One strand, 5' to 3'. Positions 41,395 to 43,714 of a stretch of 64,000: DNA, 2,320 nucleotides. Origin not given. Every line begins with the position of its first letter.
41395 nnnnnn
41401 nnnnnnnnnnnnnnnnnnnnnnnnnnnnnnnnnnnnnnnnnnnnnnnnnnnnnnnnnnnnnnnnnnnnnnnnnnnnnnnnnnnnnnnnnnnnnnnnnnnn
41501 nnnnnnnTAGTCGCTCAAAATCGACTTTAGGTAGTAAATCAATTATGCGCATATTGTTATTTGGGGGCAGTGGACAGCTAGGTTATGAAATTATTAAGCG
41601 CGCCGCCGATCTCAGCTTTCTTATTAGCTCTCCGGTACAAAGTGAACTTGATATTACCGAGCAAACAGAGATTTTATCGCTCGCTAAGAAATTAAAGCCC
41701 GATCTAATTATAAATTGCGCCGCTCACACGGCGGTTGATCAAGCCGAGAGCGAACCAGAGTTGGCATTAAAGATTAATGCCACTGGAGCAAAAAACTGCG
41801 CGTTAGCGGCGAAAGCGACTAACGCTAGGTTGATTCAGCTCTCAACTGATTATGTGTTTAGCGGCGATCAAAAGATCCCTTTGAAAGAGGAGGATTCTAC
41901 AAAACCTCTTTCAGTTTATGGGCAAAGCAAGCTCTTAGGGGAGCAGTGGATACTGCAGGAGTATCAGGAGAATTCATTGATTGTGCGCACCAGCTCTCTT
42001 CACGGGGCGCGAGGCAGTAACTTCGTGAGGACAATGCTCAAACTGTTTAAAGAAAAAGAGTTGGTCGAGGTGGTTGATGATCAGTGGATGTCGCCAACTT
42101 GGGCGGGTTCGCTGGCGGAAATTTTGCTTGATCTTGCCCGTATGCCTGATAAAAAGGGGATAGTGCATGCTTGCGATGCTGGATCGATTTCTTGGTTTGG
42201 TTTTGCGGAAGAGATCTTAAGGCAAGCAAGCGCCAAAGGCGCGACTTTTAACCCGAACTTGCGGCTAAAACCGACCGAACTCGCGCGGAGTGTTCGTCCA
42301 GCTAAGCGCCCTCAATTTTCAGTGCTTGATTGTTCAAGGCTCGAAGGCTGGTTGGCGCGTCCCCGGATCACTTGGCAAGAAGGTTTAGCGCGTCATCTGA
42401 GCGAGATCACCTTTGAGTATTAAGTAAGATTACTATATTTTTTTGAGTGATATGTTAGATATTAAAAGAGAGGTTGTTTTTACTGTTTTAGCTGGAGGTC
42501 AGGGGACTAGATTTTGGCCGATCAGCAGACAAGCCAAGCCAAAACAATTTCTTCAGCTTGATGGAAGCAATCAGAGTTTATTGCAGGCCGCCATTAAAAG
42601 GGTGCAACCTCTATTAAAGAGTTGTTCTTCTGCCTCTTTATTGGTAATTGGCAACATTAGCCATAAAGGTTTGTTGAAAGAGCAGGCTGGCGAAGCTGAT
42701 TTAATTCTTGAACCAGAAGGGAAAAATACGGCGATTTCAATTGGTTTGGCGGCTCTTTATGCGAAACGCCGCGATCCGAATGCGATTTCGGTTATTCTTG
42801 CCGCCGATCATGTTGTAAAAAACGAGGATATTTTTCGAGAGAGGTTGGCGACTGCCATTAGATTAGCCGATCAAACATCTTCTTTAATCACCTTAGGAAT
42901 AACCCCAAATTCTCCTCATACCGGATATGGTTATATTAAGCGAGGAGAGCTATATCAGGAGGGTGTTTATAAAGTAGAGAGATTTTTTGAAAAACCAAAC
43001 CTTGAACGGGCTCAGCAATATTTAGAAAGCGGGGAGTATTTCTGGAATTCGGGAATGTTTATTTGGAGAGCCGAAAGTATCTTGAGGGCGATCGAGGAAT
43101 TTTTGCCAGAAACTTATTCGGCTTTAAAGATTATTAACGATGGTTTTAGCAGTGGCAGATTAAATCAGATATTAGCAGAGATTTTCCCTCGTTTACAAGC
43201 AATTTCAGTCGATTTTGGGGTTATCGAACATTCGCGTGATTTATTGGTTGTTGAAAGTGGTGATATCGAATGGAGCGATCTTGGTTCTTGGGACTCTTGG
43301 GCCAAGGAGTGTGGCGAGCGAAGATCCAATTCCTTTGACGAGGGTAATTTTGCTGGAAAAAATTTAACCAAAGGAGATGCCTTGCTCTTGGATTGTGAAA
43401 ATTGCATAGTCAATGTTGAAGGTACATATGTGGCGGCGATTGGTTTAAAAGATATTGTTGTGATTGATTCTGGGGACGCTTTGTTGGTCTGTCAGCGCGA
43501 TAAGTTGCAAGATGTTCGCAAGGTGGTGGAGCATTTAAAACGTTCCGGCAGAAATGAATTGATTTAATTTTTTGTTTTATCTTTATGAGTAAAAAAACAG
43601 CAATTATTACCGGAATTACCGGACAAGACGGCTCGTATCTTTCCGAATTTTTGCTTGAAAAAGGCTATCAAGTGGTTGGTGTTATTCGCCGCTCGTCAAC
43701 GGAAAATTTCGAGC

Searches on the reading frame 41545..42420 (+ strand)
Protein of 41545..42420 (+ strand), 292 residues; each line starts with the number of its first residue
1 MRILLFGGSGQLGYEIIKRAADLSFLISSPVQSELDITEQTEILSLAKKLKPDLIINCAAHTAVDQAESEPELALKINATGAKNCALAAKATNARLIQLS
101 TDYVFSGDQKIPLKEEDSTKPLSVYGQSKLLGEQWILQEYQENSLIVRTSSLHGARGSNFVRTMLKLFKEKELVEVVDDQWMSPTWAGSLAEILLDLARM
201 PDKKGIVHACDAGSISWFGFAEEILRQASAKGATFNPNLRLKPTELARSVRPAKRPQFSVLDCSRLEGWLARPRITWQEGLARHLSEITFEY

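Call 44: search_protein_families(library=pfam, proteins=[window:41545-42420:+], max_evalue=0.00001)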
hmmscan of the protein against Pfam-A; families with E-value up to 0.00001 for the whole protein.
window:41545-42420:+ (292 aa): 5 families
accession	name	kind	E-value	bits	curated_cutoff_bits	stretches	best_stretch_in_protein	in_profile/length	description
PF04321.23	RmlD_sub_bind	-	7.2e-88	294.8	27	1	1-288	1-285/287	RmlD substrate binding domain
PF01370.27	Epimerase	-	2.5e-22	79.9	20.9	1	3-198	1-225/240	NAD dependent epimerase/dehydratase family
PF16363.11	GDP_Man_Dehyd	-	1.7e-17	64.3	27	1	34-145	58-172/332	GDP-mannose 4,6 dehydratase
PF02719.21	Polysacc_synt_2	-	4.3e-10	39.7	20.2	1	36-158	62-177/293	Polysaccharide biosynthesis protein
PF07993.18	NAD_binding_4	-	8.4e-07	28.8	20.1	1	53-153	90-208/258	Male sterility protein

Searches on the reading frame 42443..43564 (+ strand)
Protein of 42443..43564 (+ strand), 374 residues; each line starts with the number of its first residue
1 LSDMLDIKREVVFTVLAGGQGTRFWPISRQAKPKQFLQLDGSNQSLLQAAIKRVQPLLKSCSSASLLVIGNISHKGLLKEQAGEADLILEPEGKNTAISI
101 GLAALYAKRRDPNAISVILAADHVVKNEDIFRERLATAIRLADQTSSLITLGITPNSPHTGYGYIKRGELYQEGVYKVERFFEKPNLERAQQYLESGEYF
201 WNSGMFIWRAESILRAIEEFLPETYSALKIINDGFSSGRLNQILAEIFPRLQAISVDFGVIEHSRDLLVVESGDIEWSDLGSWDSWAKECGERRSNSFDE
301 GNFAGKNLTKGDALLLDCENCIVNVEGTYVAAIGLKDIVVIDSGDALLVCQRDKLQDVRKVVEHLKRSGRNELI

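Call 44: search_protein_families(library=pfam, proteins=[window:42443-43564:+], max_evalue=0.00001)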
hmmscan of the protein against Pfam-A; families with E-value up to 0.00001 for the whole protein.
window:42443-43564:+ (374 aa): 3 families
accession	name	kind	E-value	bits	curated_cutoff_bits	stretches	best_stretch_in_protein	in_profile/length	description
PF00483.29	NTP_transferase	-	1.7e-39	136.3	21.2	1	15-287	4-236/245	Nucleotidyl transferase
PF22640.1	ManC_GMP_beta-helix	-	4.7e-16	58.9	27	1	313-365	3-55/55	MannoseP isomerase/GMP-like beta-helix domain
PF12804.13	NTP_transf_3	-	4.4e-06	27.4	27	1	15-137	3-110/160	MobA-like NTP transferase domain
